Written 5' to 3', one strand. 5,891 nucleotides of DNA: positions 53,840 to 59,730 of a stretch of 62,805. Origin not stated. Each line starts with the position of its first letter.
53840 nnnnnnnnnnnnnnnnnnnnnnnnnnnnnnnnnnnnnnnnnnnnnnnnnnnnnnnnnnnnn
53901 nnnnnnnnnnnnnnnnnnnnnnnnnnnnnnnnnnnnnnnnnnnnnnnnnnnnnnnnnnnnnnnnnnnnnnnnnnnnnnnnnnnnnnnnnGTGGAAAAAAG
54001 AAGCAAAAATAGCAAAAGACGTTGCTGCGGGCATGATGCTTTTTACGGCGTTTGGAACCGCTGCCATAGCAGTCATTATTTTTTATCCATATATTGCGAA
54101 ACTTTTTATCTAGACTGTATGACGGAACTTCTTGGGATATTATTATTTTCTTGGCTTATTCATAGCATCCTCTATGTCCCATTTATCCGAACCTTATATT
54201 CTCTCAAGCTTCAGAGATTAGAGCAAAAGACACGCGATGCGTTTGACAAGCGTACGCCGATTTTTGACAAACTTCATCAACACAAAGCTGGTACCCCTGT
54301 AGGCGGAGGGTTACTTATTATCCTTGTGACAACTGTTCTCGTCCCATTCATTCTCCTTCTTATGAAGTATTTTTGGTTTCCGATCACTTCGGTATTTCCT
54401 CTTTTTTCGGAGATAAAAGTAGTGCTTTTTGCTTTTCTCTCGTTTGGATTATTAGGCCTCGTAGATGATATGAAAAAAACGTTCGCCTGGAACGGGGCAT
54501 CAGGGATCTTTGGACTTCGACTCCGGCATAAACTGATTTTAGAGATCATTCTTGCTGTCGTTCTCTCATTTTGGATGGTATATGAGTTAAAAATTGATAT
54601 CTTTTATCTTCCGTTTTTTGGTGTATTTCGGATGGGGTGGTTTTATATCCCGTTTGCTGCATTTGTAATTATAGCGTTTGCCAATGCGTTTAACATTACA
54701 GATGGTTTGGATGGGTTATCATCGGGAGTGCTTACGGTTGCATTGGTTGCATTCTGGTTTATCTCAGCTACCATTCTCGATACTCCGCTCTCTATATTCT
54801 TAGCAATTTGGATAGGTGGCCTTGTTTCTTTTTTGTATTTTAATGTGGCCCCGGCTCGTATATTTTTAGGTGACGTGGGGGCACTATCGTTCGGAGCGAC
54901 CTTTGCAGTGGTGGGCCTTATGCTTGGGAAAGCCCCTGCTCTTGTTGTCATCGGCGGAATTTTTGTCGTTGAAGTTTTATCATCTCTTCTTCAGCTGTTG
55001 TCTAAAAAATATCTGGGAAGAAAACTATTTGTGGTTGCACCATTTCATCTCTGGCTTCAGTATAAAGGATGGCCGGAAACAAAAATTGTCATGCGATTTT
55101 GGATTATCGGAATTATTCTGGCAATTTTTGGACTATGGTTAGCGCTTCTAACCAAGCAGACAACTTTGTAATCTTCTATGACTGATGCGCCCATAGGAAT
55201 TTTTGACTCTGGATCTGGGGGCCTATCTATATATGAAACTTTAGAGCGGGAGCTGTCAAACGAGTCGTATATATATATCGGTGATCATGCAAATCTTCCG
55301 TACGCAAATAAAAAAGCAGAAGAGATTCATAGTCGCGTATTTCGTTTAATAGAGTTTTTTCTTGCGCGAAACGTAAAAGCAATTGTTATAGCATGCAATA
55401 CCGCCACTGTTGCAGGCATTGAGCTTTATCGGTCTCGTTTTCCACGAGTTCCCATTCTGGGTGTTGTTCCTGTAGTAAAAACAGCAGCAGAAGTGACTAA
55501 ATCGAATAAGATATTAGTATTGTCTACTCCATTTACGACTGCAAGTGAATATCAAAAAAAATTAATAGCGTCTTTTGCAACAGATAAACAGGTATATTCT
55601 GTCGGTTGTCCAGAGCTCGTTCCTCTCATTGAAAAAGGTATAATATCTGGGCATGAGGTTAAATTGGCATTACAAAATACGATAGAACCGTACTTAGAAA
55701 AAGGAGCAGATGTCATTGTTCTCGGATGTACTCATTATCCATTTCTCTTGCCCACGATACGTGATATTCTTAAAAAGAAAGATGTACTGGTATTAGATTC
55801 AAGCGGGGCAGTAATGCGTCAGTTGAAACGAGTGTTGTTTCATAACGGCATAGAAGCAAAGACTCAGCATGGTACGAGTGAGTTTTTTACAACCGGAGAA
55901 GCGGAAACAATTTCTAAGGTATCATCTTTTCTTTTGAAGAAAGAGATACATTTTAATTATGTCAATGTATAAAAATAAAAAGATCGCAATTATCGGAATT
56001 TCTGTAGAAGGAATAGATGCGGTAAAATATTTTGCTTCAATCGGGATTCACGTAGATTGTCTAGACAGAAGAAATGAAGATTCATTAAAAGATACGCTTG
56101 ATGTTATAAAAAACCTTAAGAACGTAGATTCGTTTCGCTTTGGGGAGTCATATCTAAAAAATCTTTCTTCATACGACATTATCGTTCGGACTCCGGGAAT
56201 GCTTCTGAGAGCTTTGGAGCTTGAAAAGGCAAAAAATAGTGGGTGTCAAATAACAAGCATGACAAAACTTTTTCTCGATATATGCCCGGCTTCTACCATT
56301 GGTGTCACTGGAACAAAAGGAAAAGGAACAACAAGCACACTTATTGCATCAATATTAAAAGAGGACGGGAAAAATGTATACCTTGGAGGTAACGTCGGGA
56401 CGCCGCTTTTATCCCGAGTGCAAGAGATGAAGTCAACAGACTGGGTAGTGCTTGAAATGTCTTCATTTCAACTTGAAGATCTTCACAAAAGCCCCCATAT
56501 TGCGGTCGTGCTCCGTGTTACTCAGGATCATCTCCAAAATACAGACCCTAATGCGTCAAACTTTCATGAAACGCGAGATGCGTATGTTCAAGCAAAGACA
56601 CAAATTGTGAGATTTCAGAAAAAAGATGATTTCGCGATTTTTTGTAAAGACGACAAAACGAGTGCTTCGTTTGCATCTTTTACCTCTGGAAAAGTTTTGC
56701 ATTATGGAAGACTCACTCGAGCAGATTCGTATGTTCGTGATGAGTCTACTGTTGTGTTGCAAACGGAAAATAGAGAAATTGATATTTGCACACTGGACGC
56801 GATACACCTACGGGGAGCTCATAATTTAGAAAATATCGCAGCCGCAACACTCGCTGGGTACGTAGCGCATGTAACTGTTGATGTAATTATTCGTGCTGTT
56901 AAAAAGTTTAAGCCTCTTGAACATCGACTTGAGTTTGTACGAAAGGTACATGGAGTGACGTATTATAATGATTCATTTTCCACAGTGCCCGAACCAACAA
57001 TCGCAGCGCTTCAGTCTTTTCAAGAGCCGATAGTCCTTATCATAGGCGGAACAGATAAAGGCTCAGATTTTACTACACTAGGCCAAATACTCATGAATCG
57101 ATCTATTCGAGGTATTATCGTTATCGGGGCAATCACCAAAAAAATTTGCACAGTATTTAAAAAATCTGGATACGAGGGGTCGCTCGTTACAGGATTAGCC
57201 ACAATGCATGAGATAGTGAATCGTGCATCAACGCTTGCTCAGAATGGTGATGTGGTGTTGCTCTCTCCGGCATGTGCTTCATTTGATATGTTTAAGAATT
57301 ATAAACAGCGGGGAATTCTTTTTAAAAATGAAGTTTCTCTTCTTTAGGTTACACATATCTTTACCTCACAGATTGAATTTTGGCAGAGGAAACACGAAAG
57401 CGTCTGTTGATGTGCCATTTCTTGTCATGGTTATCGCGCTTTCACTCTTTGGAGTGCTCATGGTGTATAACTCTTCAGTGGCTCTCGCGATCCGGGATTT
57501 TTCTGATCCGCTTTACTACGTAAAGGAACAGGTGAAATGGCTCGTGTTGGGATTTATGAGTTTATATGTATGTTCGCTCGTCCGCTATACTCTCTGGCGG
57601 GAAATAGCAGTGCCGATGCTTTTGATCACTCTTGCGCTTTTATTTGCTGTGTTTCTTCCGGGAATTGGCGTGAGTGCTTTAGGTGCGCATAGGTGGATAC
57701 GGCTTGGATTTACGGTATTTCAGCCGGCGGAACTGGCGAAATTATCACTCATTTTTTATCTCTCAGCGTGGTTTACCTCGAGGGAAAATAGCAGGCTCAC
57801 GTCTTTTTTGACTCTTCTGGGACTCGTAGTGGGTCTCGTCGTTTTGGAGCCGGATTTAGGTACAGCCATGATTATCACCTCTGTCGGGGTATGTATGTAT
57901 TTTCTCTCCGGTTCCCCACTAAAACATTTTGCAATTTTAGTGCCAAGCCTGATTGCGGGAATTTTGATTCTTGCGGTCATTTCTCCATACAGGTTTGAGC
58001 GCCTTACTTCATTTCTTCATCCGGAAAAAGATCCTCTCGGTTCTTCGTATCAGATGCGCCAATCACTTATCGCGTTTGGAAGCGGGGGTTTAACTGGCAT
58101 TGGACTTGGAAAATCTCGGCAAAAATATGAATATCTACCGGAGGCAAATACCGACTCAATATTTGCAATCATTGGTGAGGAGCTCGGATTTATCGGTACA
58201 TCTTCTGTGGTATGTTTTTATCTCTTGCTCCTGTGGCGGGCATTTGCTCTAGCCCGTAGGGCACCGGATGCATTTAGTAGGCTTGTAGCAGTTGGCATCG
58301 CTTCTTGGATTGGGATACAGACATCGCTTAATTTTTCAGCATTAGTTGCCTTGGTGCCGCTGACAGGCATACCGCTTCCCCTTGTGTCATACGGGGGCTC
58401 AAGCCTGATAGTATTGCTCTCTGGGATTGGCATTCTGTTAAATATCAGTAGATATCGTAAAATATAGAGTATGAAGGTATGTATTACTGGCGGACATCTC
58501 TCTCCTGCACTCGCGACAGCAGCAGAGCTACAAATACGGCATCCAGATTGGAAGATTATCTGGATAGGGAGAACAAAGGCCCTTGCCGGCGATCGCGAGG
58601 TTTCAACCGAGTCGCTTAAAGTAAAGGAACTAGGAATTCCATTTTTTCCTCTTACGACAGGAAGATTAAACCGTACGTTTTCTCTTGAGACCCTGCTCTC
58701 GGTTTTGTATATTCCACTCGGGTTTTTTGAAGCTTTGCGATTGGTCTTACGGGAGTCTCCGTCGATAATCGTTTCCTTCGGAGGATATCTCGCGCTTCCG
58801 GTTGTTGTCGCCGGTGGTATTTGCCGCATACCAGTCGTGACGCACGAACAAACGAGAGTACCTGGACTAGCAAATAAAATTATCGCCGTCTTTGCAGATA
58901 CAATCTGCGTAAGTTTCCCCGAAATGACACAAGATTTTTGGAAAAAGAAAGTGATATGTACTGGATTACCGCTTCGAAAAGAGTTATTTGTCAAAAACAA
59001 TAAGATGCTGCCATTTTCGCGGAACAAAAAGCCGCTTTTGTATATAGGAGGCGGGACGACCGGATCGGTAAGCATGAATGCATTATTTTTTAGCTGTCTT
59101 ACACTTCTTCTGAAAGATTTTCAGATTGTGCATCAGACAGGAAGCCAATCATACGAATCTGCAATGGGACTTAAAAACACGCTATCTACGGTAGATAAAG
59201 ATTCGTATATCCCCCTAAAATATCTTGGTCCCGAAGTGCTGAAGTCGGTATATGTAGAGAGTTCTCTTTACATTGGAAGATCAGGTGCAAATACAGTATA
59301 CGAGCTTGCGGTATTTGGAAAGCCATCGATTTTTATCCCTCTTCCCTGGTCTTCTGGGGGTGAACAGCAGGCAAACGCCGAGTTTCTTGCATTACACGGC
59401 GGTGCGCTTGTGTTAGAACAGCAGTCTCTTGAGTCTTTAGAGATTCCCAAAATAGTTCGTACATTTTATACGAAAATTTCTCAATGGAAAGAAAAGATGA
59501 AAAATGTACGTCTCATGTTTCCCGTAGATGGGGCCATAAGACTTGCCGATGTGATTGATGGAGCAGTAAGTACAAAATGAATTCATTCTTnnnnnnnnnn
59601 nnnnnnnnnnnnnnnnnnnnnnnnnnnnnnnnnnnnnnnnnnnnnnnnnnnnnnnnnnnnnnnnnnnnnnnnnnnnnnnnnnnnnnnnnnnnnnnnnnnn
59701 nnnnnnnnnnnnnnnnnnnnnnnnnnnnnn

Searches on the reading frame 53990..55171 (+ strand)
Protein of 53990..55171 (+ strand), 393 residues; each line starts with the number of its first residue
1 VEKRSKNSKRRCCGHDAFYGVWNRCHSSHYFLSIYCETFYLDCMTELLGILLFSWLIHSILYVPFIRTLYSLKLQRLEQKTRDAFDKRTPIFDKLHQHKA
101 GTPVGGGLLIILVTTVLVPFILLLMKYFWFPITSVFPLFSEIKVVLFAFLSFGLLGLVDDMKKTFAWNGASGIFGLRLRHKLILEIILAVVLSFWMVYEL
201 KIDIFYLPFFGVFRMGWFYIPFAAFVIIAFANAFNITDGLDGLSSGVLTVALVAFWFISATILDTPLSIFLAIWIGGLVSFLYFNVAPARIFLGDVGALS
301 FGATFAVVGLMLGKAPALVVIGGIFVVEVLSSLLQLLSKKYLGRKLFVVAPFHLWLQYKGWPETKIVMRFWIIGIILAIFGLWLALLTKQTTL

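Call 71: search_protein_families(library=pfam, proteins=[window:53990-55171:+], max_evalue=0.0001)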
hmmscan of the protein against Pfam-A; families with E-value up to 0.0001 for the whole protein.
window:53990-55171:+ (393 aa): 1 family
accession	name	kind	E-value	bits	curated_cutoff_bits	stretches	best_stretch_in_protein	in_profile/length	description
PF00953.26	Glycos_transf_4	-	1.2e-30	107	27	1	144-312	3-159/160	Glycosyl transferase family 4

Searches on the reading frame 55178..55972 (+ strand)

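Call 72: search_protein_families(library=pfam, proteins=[window:55178-55972:+], max_evalue=0.0001)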
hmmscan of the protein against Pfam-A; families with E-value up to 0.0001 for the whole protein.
window:55178-55972:+ (264 aa): 1 family
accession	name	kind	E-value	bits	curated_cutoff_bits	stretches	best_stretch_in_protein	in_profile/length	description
PF01177.27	Asp_Glu_race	-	6e-22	78.9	31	1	14-215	8-210/211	Asp/Glu/Hydantoin racemase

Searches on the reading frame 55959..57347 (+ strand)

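Call 72: search_protein_families(library=pfam, proteins=[window:55959-57347:+], max_evalue=0.0001)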
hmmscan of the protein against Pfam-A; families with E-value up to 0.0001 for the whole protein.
window:55959-57347:+ (462 aa): 3 families
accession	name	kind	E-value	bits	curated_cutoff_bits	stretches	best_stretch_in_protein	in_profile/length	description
PF08245.18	Mur_ligase_M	-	1.5e-27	97.3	24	1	116-299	1-199/200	Mur ligase middle domain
PF02875.26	Mur_ligase_C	-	2.1e-11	45.2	28.4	1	322-439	1-127/127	Mur ligase, glutamate ligase domain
PF21799.2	MurD-like_N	-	8.9e-09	36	27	1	7-99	1-87/88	Mur ligase MurD-like, N-terminal domain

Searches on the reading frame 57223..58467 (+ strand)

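Call 72: search_protein_families(library=pfam, proteins=[window:57223-58467:+], max_evalue=0.0001)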
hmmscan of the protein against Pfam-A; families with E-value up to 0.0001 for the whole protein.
window:57223-58467:+ (414 aa): 1 family
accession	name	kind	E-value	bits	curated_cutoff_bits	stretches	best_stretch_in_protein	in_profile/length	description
PF01098.24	FTSW_RODA_SPOVE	-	1.9e-103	346.6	26.4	1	68-413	6-355/356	Cell cycle protein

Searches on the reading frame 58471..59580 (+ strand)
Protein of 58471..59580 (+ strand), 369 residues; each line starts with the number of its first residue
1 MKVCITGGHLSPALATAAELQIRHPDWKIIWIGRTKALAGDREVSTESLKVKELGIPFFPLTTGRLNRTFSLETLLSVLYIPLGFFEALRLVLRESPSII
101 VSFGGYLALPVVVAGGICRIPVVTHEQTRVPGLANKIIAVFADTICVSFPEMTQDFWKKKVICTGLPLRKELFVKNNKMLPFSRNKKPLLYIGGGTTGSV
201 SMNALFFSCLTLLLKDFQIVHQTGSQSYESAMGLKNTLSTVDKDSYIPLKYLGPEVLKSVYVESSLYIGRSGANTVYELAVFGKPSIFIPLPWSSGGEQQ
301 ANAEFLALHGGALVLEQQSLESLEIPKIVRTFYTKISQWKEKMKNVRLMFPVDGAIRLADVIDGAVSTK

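Call 72: search_protein_families(library=pfam, proteins=[window:58471-59580:+], max_evalue=0.0001)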
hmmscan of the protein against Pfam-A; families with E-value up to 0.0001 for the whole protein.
window:58471-59580:+ (369 aa): 2 families
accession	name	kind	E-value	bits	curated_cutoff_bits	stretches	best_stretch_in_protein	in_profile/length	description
PF04101.22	Glyco_tran_28_C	-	1.6e-26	93.8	22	1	190-349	2-157/166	Glycosyltransferase family 28 C-terminal domain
PF03033.26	Glyco_transf_28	-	2.6e-23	83.1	26.2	1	6-145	8-137/139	Glycosyltransferase family 28 N-terminal domain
